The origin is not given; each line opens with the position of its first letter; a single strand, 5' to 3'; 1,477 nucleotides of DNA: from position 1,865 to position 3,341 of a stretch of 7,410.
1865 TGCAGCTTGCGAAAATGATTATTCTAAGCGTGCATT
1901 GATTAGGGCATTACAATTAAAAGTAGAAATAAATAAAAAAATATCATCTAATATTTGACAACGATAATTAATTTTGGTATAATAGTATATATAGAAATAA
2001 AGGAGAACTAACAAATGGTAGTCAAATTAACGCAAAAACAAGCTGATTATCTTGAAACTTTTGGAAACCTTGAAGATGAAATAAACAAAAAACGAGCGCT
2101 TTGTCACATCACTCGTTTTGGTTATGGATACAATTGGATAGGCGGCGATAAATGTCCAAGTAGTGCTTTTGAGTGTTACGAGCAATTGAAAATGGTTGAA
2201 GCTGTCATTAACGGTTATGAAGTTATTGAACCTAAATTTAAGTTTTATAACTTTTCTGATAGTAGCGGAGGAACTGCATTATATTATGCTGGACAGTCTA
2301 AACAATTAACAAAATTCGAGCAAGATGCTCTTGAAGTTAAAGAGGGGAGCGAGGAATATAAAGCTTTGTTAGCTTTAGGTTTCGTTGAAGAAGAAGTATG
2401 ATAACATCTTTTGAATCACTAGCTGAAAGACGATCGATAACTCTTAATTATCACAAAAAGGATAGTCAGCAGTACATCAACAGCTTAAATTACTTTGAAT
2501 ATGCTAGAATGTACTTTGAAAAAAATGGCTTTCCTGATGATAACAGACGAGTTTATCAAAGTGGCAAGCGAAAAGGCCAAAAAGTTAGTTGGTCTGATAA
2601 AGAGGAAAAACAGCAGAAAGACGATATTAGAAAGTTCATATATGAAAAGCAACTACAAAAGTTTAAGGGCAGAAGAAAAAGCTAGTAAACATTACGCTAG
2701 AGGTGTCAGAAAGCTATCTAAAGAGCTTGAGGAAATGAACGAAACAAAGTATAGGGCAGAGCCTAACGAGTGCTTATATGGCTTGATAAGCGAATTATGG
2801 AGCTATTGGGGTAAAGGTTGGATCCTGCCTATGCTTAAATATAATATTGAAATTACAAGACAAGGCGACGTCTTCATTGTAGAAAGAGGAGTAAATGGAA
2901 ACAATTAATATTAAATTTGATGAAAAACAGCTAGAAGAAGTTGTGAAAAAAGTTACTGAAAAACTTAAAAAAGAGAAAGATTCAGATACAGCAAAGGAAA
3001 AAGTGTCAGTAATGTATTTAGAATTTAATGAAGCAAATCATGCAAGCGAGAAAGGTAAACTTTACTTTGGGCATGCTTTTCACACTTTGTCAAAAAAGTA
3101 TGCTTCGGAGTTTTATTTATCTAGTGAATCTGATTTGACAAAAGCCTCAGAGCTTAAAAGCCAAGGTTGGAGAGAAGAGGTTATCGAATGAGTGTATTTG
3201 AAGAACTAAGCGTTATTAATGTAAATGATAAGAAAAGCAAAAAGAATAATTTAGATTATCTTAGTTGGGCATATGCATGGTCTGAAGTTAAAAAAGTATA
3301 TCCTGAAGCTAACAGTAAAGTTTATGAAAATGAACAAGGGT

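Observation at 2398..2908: Two long-overlapping ORFs in different frames around an A7 tract: possible frameshift or split gene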

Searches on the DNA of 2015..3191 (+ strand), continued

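Call 17: get_annotated_region(hit=H70, flank=600)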
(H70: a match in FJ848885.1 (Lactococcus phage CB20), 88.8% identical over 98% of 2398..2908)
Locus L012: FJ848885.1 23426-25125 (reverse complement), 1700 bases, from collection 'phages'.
description: Lactococcus phage CB20, complete genome.
organism: Lactococcus phage CB20 (NCBI taxid 665887)
taxonomy: Viruses; Duplodnaviria; Heunggongvirae; Uroviricota; Caudoviricetes; Skunavirus; Skunavirus CB19
host: Lactococcus lactis SMQ-404; source: -; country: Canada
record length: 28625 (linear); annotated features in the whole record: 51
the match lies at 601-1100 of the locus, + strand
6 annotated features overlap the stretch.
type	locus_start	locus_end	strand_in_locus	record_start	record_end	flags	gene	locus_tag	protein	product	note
CDS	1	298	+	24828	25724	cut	-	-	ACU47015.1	putative DNA polymerase subunit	orf44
CDS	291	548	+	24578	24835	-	-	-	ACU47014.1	unknown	orf43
CDS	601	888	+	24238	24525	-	-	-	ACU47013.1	unknown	orf42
CDS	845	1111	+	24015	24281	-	-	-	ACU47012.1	unknown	orf41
CDS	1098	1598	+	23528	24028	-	-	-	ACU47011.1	putative HNH endonuclease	orf40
CDS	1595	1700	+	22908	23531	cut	-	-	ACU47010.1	putative sak protein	orf39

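Call 18: get_annotated_region(hit=H65, flank=600)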
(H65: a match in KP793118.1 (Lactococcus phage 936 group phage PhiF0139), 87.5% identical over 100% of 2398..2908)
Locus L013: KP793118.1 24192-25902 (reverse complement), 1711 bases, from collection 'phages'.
description: Lactococcus phage 936 group phage PhiF0139, complete genome.
organism: Lactococcus phage 936 group phage PhiF0139 (NCBI taxid 1636578)
taxonomy: Viruses; Duplodnaviria; Heunggongvirae; Uroviricota; Caudoviricetes; Skunavirus; Skunavirus F0139
host: Lactococcus lactis; source: -; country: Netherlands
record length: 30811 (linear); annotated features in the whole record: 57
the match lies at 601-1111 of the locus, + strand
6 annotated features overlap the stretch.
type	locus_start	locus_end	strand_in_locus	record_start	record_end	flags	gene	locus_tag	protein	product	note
CDS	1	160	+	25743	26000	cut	-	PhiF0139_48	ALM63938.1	hypothetical protein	-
CDS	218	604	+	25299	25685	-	-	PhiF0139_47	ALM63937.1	hypothetical protein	-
CDS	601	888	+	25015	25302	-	-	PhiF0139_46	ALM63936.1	hypothetical protein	-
CDS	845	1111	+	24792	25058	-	-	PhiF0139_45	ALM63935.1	hypothetical protein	-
CDS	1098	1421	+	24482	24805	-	-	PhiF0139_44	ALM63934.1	HNH endonuclease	-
CDS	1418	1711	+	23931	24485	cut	-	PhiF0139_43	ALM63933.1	SAK protein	-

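Call 19: get_annotated_region(hit=H63, flank=600)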
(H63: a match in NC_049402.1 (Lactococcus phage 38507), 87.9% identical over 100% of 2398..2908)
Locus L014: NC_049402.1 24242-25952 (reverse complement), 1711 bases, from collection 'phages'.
description: Lactococcus phage 38507, complete genome.
organism: Lactococcus phage 38507 (NCBI taxid 2029663)
taxonomy: Viruses; Duplodnaviria; Heunggongvirae; Uroviricota; Caudoviricetes; Skunavirus; Skunavirus sv38507
host: Lactococcus lactis; source: dairy products; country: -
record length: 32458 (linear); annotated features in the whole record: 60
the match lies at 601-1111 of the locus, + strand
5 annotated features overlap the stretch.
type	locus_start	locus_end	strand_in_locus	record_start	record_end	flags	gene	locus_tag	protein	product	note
CDS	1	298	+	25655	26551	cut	-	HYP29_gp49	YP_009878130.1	AAA family ATPase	-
CDS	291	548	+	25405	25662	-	-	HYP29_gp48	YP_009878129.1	hypothetical protein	-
CDS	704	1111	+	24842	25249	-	-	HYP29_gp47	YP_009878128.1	hypothetical protein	-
CDS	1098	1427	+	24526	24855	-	-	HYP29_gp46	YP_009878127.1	HNH endonuclease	-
CDS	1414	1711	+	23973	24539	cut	-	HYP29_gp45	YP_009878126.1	Sak-like ssDNA annealing protein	-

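Call 20: get_annotated_region(hit=H59, flank=600)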
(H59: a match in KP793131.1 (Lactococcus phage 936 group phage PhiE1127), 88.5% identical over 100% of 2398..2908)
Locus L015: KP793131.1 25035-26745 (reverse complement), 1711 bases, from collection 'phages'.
description: Lactococcus phage 936 group phage PhiE1127, complete genome.
organism: Lactococcus phage 936 group phage PhiE1127 (NCBI taxid 1636576)
taxonomy: Viruses; Duplodnaviria; Heunggongvirae; Uroviricota; Caudoviricetes; Skunavirus; Skunavirus E1127
host: Lactococcus lactis; source: -; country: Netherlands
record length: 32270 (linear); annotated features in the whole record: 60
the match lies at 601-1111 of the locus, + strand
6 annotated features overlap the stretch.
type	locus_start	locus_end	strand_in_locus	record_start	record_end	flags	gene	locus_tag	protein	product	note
CDS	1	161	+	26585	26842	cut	-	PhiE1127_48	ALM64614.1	hypothetical protein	-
CDS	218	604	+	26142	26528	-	-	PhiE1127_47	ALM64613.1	hypothetical protein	-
CDS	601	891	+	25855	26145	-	-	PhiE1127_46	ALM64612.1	hypothetical protein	-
CDS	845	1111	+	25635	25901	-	-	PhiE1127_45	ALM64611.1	hypothetical protein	-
CDS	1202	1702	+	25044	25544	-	-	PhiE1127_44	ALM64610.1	HNH endonuclease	-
CDS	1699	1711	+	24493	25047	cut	-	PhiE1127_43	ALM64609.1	SAK protein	-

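Call 21: get_annotated_region(hit=H48, flank=600)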
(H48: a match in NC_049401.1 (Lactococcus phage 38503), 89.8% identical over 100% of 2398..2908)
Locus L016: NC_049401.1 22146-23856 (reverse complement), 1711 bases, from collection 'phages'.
description: Lactococcus phage 38503, complete genome.
organism: Lactococcus phage 38503 (NCBI taxid 2029662)
taxonomy: Viruses; Duplodnaviria; Heunggongvirae; Uroviricota; Caudoviricetes; Skunavirus; Skunavirus sv38503
host: Lactococcus lactis; source: dairy products; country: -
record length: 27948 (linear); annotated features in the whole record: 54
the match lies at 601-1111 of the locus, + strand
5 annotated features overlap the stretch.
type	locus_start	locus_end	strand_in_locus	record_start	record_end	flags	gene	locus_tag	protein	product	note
CDS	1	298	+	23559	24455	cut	-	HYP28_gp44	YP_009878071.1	AAA family ATPase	-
CDS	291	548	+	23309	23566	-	-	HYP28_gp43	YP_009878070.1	hypothetical protein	-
CDS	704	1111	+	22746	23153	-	-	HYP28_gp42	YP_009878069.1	hypothetical protein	-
CDS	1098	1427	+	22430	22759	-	-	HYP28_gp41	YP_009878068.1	HNH endonuclease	-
CDS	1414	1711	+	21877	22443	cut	-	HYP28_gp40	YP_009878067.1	Sak-like ssDNA annealing protein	-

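Call 22: get_annotated_region(hit=H47, flank=600)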
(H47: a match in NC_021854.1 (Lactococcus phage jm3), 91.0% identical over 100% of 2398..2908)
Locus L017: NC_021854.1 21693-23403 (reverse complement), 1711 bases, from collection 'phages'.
description: Lactococcus phage jm3, complete genome.
organism: Lactococcus phage jm3 (NCBI taxid 1262536)
taxonomy: Viruses; Duplodnaviria; Heunggongvirae; Uroviricota; Caudoviricetes; Skunavirus; Skunavirus jm3
host: -; source: -; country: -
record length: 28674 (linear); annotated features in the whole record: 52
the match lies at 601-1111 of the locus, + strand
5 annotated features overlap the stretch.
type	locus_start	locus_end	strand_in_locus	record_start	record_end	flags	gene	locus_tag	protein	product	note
CDS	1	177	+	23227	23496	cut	-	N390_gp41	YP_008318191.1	hypothetical protein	-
CDS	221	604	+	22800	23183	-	-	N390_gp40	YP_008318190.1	hypothetical protein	-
CDS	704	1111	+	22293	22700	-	-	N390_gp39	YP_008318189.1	hypothetical protein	-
CDS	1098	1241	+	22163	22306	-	-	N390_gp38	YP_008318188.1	hypothetical protein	-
CDS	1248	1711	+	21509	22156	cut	-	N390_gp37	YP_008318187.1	Sak-like ssDNA annealing protein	-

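Call 23: get_annotated_region(hit=H41, flank=600)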
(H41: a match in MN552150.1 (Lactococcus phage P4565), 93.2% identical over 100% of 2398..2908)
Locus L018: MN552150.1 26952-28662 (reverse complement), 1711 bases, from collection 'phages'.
description: Lactococcus phage P4565, complete genome.
organism: Lactococcus phage P4565 (NCBI taxid 2662297)
taxonomy: Viruses; Duplodnaviria; Heunggongvirae; Uroviricota; Caudoviricetes; Skunavirus; Skunavirus P4565
host: Lactococcus lactis; source: -; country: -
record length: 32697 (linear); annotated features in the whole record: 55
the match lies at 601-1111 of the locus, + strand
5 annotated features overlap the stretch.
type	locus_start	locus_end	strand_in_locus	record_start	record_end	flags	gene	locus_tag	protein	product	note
CDS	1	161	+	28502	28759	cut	-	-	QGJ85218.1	hypothetical protein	-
CDS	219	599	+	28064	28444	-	-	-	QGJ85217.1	hypothetical protein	-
CDS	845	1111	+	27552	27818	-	-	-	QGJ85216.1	hypothetical protein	-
CDS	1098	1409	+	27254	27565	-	-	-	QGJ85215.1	hypothetical protein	-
CDS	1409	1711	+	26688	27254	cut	-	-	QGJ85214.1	hypothetical protein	-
